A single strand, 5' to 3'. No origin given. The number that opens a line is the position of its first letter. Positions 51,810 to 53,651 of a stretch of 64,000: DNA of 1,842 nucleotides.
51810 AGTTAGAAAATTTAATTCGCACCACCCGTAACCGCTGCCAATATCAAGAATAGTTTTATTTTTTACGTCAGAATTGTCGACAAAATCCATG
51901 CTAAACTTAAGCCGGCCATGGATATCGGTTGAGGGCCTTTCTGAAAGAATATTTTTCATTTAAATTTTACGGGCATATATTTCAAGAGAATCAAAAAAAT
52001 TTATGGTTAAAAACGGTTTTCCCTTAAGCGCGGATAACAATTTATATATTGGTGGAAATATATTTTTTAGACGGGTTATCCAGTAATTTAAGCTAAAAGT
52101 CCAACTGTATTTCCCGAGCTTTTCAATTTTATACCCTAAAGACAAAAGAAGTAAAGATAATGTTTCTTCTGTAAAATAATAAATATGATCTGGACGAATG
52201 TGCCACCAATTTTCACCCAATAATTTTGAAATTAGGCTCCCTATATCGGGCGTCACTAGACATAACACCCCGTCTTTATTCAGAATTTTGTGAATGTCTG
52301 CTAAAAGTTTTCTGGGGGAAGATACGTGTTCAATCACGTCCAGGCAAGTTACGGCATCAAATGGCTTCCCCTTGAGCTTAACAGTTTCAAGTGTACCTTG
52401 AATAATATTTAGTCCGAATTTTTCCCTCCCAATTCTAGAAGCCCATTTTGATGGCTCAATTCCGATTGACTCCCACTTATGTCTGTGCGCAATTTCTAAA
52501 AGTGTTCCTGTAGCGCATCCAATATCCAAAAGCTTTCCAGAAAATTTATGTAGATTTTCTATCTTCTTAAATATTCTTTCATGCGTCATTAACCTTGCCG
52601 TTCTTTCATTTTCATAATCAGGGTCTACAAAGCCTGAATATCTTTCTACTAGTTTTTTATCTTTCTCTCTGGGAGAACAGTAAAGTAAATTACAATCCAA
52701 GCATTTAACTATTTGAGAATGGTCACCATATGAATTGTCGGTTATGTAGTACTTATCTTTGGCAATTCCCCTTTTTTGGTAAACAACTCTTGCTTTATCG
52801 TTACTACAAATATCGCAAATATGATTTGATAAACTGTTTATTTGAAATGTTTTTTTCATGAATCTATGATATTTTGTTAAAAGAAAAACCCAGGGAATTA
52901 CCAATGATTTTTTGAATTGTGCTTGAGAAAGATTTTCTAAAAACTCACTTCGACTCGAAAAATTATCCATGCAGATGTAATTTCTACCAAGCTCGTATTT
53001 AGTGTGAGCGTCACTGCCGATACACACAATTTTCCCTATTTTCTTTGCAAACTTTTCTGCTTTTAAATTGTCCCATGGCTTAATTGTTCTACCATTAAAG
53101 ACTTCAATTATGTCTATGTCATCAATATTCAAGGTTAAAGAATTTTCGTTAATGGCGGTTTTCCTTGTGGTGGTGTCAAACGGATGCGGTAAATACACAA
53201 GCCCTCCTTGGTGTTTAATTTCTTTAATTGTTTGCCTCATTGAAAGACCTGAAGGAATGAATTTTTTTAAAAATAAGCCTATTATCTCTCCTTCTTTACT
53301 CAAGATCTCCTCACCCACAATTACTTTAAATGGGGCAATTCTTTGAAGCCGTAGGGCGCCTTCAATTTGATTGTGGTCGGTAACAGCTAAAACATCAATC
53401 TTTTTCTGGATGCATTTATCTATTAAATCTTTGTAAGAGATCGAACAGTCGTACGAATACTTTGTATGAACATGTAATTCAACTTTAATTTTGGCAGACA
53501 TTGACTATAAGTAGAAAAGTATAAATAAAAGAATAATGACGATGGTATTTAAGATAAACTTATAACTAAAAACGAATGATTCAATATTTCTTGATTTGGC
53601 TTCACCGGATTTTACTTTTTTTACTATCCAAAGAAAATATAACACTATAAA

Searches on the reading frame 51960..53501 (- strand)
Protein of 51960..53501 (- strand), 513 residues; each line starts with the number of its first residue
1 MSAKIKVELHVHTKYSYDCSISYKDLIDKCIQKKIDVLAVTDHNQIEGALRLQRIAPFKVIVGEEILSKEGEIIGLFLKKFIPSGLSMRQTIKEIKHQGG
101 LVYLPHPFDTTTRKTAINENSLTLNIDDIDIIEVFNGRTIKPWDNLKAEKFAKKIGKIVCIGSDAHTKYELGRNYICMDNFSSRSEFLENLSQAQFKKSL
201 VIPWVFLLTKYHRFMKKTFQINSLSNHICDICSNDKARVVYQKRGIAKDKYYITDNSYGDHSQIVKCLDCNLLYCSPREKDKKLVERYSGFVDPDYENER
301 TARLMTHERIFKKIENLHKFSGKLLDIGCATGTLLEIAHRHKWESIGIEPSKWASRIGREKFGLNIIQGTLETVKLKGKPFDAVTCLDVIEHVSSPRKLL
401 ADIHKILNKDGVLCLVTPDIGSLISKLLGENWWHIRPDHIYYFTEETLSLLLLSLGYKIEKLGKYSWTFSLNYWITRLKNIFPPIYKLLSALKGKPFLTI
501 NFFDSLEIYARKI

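Call 3: search_protein_families(library=pfam, proteins=[window:51960-53501:-], max_evalue=0.01)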
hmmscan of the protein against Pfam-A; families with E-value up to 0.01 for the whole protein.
window:51960-53501:- (513 aa): 11 families
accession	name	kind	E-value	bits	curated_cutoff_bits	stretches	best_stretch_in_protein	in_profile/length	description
PF13489.12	Methyltransf_23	-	4.6e-25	88.7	27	1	312-461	11-163/164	Methyltransferase domain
PF08241.18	Methyltransf_11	-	2.9e-14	53.9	21.2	1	325-414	1-94/95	Methyltransferase domain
PF08242.18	Methyltransf_12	-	5.6e-12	46.7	30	1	325-413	1-98/98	Methyltransferase domain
PF13649.12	Methyltransf_25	-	1.4e-11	45.4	27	1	325-411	2-97/97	Methyltransferase domain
PF02811.25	PHP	-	5.6e-10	40.2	26.4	1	8-52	1-46/164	PHP domain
PF13263.12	PHP_C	-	2.4e-08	33.8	21.3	1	143-194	2-54/56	PHP-associated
PF13847.12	Methyltransf_31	-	4.1e-08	33.5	27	1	323-419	6-113/145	Methyltransferase domain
PF07021.18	MetW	-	7.1e-06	26.2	21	1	311-409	4-104/193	Methionine biosynthesis protein MetW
PF05219.18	DREV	-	4.3e-05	23.2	26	1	319-418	93-191/265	DREV methyltransferase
PF08003.17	Methyltransf_9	-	0.0024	17.4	23.8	1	308-420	105-222/315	Protein of unknown function (DUF1698)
PF02353.26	CMAS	-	0.0037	17.1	27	1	321-416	63-165/273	Mycolic acid cyclopropane synthetase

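Call 11: search_protein_families(library=ncbifam, proteins=[window:51960-53501:-], max_evalue=0.001)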
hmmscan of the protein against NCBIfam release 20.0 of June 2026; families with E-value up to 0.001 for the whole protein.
window:51960-53501:- (513 aa): 23 families
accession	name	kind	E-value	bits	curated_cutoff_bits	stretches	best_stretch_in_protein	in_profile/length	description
NF038032.1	CehA_McbA_metalo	domain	2.1e-14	53.7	80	1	6-191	4-208/315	CehA/McbA family metallohydrolase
TIGR01983.1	UbiG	equivalog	1.2e-11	44.3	102.95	1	319-417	48-153/228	bifunctional 2-polyprenyl-6-hydroxyphenol methylase/3-demethylubiquinol 3-O-methyltransferase UbiG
NF045667.1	MTase_DVU1556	equivalog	2.1e-10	40.4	155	1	322-415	24-119/213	DVU_1556 family methyltransferase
NF047791.1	RNaseRnm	equivalog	4.8e-09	35.9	375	1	7-53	3-48/275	RNase RNM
NF045780.1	TrlF_fam_ATP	equivalog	1.3e-08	34.1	350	1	6-102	7-121/944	TrlF family AAA-like ATPase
TIGR04345.1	ovoA_Cterm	equivalog_domain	3.2e-08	33.4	170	1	368-417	122-171/242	putative 4-mercaptohistidine N1-methyltransferase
NF006702.0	PRK09248.1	domain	1.8e-07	30.9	264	0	4-44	2-42/246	PHP domain-containing protein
NF011650.0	PRK15068.1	equivalog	1.9e-06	27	209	1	307-417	111-227/324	tRNA 5-methoxyuridine(34)/uridine 5-oxyacetic acid(34) synthase CmoB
NF004086.0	PRK05588.1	equivalog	2.1e-06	27.9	321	0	9-45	4-39/255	histidinol phosphate phosphatase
NF041577.1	nside_bi_sphtase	equivalog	2.5e-06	26.8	400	1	6-54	3-50/276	3',5'-nucleoside bisphosphate phosphatase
TIGR00452.1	TIGR00452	equivalog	6.8e-06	25.1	275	1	307-418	106-222/316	tRNA 5-methoxyuridine(34)/uridine 5-oxyacetic acid(34) synthase CmoB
NF001244.0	PRK00216.1-5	equivalog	1.8e-05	24.2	216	1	318-414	45-152/236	bifunctional demethylmenaquinone methyltransferase/2-methoxy-6-polyprenyl-1,4-benzoquinol methylase UbiE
NF008686.0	PRK11705.1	equivalog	2e-05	23.8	400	1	309-432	158-280/383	cyclopropane fatty acyl phospholipid synthase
TIGR02081.1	metW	equivalog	2.1e-05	24.2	189.5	1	312-408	5-103/194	methionine biosynthesis protein MetW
TIGR00594.1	polc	superfamily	3.1e-05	22.2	434.35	1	7-67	2-66/1022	DNA polymerase III subunit alpha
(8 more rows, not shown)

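Call 54: find_related_loci(query=window:51960-53501:-, collection=metagenome_contigs, flank=6000)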
Query window:51960-53501:- (513 aa) in metagenome_contigs; peptide patterns used: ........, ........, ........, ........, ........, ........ (x = any residue, [..] = any of these).
48 stretches matched a pattern; 7 encode a relative of the query (tblastn E <= 1e-3); 7 distinct loci.
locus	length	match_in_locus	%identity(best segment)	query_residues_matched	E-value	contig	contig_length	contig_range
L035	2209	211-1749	86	1-513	0e+0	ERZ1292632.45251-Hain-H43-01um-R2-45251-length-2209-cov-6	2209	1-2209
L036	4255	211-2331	81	1-513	0e+0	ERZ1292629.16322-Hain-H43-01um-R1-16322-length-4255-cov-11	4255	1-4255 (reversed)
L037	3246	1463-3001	73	1-513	0e+0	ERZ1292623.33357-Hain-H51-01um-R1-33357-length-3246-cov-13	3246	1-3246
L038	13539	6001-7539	68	1-513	0e+0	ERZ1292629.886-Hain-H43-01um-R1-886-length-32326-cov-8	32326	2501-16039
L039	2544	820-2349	68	4-513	0e+0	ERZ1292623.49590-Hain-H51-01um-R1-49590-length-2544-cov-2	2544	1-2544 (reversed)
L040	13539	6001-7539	71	1-513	0e+0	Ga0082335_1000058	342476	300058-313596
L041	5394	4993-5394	99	1-134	4e-82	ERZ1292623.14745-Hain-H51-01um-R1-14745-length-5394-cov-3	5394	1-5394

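Call 70: search_protein_representatives(protein=window:51960-53501:-)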
Query: 513 residues. Proteins with E-value up to 0.001 (for the whole library): 56443; up to 1e-10: 19057; up to 1e-30: 803. The best 150 are listed.
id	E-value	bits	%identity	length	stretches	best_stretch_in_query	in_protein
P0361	7.2e-185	632.0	56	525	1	6-510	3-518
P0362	1.4e-114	400.1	57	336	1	5-333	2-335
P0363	5.3e-96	338.8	52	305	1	226-513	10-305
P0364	8.7e-89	315.0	50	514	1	225-512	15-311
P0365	2.7e-76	273.8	46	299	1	228-509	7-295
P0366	5.2e-73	263.0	57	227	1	4-216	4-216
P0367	4.9e-70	253.2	44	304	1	229-512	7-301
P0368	6.7e-64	232.9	41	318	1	218-511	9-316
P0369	1.3e-61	225.4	41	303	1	229-512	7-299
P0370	3.9e-61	223.8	42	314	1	249-511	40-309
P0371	5.3e-61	223.4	41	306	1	228-512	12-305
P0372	3.7e-60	220.6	41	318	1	228-513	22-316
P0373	7.6e-59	216.3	41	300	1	228-491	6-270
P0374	7.3e-56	206.4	38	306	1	228-512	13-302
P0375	1.3e-55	205.6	38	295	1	228-512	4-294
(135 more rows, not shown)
